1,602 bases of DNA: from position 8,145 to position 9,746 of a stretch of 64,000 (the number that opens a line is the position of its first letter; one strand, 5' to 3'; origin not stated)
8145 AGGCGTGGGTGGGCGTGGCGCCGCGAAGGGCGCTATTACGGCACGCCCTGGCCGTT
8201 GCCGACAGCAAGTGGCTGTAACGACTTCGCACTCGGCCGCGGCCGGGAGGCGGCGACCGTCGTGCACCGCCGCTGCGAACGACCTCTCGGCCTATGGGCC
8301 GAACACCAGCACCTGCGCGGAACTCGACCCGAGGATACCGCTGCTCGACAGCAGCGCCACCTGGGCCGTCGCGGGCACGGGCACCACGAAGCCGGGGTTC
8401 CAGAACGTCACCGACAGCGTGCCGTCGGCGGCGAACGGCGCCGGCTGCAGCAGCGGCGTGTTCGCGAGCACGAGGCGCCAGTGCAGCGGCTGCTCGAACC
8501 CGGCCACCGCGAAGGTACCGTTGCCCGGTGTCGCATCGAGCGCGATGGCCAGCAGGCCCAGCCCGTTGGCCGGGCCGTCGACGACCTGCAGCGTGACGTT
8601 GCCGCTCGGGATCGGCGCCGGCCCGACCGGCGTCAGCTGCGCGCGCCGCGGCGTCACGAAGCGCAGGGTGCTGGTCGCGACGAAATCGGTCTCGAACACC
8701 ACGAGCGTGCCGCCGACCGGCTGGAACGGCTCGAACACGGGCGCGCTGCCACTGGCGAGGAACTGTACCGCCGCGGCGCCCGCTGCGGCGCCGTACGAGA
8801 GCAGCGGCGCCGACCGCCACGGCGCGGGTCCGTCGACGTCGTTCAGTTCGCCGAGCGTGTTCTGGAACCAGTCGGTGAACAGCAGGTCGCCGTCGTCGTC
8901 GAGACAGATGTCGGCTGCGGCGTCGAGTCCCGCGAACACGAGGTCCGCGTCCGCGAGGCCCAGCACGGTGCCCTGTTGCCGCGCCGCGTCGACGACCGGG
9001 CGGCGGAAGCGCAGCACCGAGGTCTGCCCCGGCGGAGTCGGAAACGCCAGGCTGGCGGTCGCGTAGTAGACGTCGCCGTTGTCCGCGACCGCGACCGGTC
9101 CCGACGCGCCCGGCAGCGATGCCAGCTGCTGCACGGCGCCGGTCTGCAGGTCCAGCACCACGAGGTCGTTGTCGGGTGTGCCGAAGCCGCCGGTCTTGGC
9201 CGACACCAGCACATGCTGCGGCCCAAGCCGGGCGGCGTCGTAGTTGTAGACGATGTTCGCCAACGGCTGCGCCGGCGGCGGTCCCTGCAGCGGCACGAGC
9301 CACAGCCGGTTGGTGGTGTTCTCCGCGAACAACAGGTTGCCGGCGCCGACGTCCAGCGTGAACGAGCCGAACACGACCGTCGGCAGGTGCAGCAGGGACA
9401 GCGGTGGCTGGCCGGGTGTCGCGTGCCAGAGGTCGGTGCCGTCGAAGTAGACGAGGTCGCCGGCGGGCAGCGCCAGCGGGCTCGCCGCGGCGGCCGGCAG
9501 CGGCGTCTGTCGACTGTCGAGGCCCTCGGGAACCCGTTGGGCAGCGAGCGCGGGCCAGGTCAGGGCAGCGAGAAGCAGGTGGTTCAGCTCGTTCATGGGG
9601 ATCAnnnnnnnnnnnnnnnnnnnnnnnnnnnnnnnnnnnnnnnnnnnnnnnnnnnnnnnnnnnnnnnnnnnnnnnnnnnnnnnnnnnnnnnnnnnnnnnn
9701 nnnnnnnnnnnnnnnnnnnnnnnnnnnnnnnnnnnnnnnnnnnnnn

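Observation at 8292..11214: Cobalamin riboswitch driving two paralogous secreted propeller proteins of unknown function (candidate undescribed B12-capture system)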

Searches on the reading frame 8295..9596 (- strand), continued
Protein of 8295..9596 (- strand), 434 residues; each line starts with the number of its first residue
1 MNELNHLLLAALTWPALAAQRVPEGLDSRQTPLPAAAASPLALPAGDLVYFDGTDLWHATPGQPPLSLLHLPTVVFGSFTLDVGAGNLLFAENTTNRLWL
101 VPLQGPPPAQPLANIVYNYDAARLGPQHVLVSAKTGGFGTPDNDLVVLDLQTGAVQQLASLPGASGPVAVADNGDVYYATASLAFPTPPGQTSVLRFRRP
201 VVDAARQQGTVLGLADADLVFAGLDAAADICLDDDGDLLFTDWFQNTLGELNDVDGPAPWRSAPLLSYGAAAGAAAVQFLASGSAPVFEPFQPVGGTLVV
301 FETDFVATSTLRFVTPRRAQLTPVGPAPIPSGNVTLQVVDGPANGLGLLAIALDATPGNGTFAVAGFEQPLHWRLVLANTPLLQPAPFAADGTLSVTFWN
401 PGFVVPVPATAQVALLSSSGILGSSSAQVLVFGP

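Call 60: find_encoding_contigs(protein=P0211, flank=6000, max_places=3)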
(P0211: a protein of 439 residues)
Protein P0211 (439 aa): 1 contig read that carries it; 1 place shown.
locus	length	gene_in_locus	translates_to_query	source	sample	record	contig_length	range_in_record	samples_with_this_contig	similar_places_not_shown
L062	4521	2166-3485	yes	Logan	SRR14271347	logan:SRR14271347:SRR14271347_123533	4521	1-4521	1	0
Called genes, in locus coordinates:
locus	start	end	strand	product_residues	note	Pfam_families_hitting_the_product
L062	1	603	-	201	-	?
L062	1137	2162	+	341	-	-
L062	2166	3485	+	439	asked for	-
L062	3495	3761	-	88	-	PF00708:Acylphosphatase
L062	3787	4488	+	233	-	PF02245:Pur_DNA_glyco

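Call 61: find_encoding_contigs(protein=P0250, flank=6000, max_places=3)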
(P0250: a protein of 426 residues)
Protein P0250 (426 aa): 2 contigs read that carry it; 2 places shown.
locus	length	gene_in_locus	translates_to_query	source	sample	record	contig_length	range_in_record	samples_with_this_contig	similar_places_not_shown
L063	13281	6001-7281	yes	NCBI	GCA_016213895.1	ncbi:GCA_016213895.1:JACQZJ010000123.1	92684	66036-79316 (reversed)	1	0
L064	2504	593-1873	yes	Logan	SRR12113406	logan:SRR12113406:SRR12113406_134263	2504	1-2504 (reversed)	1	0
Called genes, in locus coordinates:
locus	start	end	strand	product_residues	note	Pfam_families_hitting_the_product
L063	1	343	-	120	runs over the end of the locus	-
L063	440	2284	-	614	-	PF02543:Carbam_trans_N, PF16861:Carbam_trans_C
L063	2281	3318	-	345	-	-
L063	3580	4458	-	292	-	-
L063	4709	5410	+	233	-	-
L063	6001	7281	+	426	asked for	-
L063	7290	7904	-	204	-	PF07638:Sigma70_ECF, PF04542:Sigma70_r2 (faint), PF08281:Sigma70_r4_2, PF04545:Sigma70_r4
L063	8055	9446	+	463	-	PF03951:Gln-synt_N (weak), PF00120:Gln-synt_C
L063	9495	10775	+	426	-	PF04326:SLFN_AlbA_2, PF13749:HATPase_c_4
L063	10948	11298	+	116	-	PF10387:DUF2442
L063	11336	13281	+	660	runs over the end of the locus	PF12161:HsdM_N, PF02384:N6_Mtase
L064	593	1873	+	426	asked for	-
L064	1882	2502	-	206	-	?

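Call 62: find_encoding_contigs(protein=P0283, flank=6000, max_places=3)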
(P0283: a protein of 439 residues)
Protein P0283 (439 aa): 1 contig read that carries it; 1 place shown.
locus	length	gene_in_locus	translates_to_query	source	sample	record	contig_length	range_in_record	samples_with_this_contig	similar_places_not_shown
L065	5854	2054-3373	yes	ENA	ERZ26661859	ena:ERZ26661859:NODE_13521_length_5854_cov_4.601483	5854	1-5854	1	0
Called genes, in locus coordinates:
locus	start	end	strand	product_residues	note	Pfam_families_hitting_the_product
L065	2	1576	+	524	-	?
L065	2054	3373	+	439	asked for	-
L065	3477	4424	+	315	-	PF01497:Peripla_BP_2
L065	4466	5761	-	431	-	PF05195:AMP_N, PF00557:Peptidase_M24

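Call 66: search_protein_families(library=pfam, proteins=[L015:6966-9344:-, L015:6891-9347:+, L015:11282-11980:-, L015:12299-13744:+, L015:12587-13864:-, L015:14491-15699:-, L062:1137-2162:+, L065:3477-4424:+, L065:2-1576:+], max_evalue=0.001)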
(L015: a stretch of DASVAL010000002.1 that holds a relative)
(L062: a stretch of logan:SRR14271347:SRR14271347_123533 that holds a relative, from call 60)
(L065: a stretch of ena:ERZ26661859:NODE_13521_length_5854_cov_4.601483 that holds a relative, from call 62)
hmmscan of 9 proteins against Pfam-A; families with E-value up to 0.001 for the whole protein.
L015:6966-9344:- (792 aa): 3 families
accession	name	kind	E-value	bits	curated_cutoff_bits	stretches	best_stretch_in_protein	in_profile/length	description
PF00578.27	AhpC-TSA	-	5.2e-11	43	26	1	384-503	1-121/124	AhpC/TSA family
PF13905.12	Thioredoxin_8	-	1.4e-08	35.3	27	1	408-503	1-94/94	Thioredoxin-like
PF08534.16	Redoxin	-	5.6e-07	29.9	26.6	1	385-504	3-129/148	Redoxin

L015:6891-9347:+ (818 aa): 0 families

L015:11282-11980:- (232 aa): 2 families
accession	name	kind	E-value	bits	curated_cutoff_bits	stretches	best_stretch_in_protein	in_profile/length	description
PF00117.34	GATase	-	1.1e-12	48.5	22.8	1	39-176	40-176/190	Glutamine amidotransferase class-I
PF07722.19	Peptidase_C26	-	0.00043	20.5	20.5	1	64-97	94-127/219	Peptidase C26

L015:12299-13744:+ (481 aa): 0 families

L015:12587-13864:- (425 aa): 3 families
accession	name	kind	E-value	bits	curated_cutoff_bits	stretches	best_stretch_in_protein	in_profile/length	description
PF08240.17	ADH_N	-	4.2e-21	75.6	23.5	1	119-223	1-103/104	Alcohol dehydrogenase GroES-like domain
PF13602.12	ADH_zinc_N_2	-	1.6e-05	26.3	27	1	314-418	25-130/134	Zinc-binding dehydrogenase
PF00107.32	ADH_zinc_N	-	0.00055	20.3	31.8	0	266-387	4-127/129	Zinc-binding dehydrogenase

L015:14491-15699:- (402 aa): 0 families

L062:1137-2162:+ (341 aa): 0 families

L065:3477-4424:+ (315 aa): 1 family
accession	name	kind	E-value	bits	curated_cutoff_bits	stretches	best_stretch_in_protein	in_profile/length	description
PF01497.23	Peripla_BP_2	-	4.8e-17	62.6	27.5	1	5-266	1-233/235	Periplasmic binding protein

L065:2-1576:+ (524 aa): 2 families
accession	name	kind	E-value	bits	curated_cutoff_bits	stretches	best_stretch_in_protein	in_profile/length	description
PF02540.23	NAD_synthase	-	9.1e-72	241.5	21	1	251-498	3-242/242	NAD synthase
PF00795.27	CN_hydrolase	-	7.8e-15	55.3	23.2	1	2-228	27-247/256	Carbon-nitrogen hydrolase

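Call 70: search_protein_families(library=pfam, proteins=[L060:6309-7337:-, L060:4804-6003:-, L060:3883-4740:-, L060:3107-4270:-, L048:7113-8219:-, L048:6078-7052:-, L048:5317-6081:-, L048:4158-5060:-, L048:3598-4155:-, L048:3074-3601:-], max_evalue=0.001)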
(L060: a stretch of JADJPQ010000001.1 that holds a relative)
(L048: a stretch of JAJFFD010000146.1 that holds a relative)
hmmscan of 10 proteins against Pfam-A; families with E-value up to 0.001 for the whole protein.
L060:6309-7337:- (342 aa): 0 families

L060:4804-6003:- (399 aa): 0 families

L060:3883-4740:- (285 aa): 2 families
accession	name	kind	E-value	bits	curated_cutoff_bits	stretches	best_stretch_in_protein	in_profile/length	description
PF00793.26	DAHP_synth_1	-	2.4e-76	256.6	25.5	1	9-248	8-263/270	DAHP synthetase I family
PF03102.20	NeuB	-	6.8e-12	45.8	22.1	1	68-258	56-238/241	NeuB family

L060:3107-4270:- (387 aa): 1 family
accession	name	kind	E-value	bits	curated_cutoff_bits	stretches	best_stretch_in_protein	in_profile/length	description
PF00121.24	TIM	-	8.8e-85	284.6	20.1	1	136-381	1-244/245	Triosephosphate isomerase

L048:7113-8219:- (368 aa): 0 families

L048:6078-7052:- (324 aa): 2 families
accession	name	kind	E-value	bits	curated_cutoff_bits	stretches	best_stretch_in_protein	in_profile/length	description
PF00793.26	DAHP_synth_1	-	3.3e-74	249.6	25.5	1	61-299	12-266/270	DAHP synthetase I family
PF03102.20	NeuB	-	2.6e-12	47.2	22.1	1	116-306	56-238/241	NeuB family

L048:5317-6081:- (254 aa): 1 family
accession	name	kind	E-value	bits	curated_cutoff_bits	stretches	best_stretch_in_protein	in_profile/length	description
PF00121.24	TIM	-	8.1e-87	291.2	20.1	1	7-252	1-244/245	Triosephosphate isomerase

L048:4158-5060:- (300 aa): 2 families
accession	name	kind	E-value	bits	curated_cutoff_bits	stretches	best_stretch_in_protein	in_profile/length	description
PF08340.16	YicC-like_C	-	5.7e-41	139.9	27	1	179-300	1-120/120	Endoribonuclease YicC-like, C-terminal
PF03755.18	YicC-like_N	-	4e-29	102.5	25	1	7-159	1-152/156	Endoribonuclease YicC-like, N-terminal region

L048:3598-4155:- (185 aa): 6 families
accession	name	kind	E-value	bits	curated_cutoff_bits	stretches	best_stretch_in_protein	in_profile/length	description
PF00625.27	Guanylate_kin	-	4.5e-40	137.7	25.2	1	7-182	2-178/182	Guanylate kinase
PF13238.12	AAA_18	-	3.7e-06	27.9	29.4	1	10-144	1-117/128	AAA domain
PF13671.12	AAA_33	-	5.1e-06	27.3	27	1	9-149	1-129/143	AAA domain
PF13191.12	AAA_16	-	0.0001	23.3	32.6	1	4-30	21-47/167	AAA ATPase domain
PF13401.12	AAA_22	-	0.00021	22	27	1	8-33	6-31/130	AAA domain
PF00005.33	ABC_tran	-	0.00067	20.7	25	0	6-31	10-35/137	ABC transporter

L048:3074-3601:- (175 aa): 1 family
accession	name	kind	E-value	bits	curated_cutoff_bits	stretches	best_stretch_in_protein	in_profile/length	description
PF02441.25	Flavoprotein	-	3.9e-26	92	22.7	1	1-173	1-160/162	Flavoprotein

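Call 78: search_protein_families(library=pfam, proteins=[P0246, P0279, P0188, P0223, P0153, P0218, P0250, P0283, P0211], max_evalue=0.01)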
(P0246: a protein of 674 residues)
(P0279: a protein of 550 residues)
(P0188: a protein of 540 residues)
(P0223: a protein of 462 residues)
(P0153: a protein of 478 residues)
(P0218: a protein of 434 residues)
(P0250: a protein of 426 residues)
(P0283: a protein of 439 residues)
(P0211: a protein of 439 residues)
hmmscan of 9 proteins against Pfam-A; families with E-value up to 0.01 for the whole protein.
P0246 (674 aa): 0 families

P0279 (550 aa): 0 families

P0188 (540 aa): 1 family
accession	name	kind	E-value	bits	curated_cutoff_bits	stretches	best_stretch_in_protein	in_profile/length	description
PF15291.11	Dermcidin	-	0.0076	17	27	0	23-68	14-59/87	Dermcidin, antibiotic peptide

P0223 (462 aa): 0 families

P0153 (478 aa): 0 families

P0218 (434 aa): 0 families

P0250 (426 aa): 1 family
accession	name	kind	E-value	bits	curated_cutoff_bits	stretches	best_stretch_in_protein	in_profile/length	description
PF10647.15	Gmad1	-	0.0048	17.2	20.5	0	95-145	176-228/251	Lipoprotein LpqB beta-propeller domain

P0283 (439 aa): 0 families

P0211 (439 aa): 0 families

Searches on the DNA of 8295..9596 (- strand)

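Call 63: search_rna_families(sources=[L061, L062, L063, L064, L065, L054, L058, L051, L056, L048], threshold=gathering)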
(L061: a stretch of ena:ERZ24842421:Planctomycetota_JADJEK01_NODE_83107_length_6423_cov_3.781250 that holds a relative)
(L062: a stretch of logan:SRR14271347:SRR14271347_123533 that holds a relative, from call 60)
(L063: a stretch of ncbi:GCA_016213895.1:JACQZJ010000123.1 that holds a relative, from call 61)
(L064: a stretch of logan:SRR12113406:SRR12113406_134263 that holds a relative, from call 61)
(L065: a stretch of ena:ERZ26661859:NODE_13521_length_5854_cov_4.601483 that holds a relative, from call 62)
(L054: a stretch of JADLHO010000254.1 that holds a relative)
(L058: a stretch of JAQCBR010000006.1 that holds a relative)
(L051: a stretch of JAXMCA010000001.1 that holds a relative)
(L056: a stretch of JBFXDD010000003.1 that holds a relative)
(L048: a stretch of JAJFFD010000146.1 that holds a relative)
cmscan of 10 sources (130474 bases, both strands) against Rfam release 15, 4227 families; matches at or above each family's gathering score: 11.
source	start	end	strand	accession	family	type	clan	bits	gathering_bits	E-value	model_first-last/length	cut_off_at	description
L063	5677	5878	+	RF00174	Cobalamin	Cis-reg; riboswitch;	CL00101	103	31.5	2.3e-24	1-189/189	no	Cobalamin riboswitch aptamer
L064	269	470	+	RF00174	Cobalamin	Cis-reg; riboswitch;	CL00101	103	31.5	2.3e-24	1-189/189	no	Cobalamin riboswitch aptamer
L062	819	998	+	RF00174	Cobalamin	Cis-reg; riboswitch;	CL00101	88.9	31.5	2.6e-20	1-189/189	no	Cobalamin riboswitch aptamer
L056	8343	8507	+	RF00174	Cobalamin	Cis-reg; riboswitch;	CL00101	88.6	31.5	3e-20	1-189/189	no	Cobalamin riboswitch aptamer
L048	8179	8346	-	RF00174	Cobalamin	Cis-reg; riboswitch;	CL00101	84.5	31.5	4.7e-19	1-189/189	no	Cobalamin riboswitch aptamer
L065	1647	1859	+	RF00174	Cobalamin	Cis-reg; riboswitch;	CL00101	80.3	31.5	7.2e-18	1-189/189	no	Cobalamin riboswitch aptamer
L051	8253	8435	+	RF00174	Cobalamin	Cis-reg; riboswitch;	CL00101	70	31.5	6.4e-15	1-189/189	no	Cobalamin riboswitch aptamer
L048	8389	8554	+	RF00174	Cobalamin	Cis-reg; riboswitch;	CL00101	68.4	31.5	1.9e-14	1-189/189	no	Cobalamin riboswitch aptamer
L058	8228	8415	+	RF00174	Cobalamin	Cis-reg; riboswitch;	CL00101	59.8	31.5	5.4e-12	1-189/189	no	Cobalamin riboswitch aptamer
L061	1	183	+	RF00174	Cobalamin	Cis-reg; riboswitch;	CL00101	46.5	31.5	3.5e-08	66-189/189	5'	Cobalamin riboswitch aptamer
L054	89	260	+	RF00174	Cobalamin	Cis-reg; riboswitch;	CL00101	35.5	31.5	4.7e-05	47-167/189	no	Cobalamin riboswitch aptamer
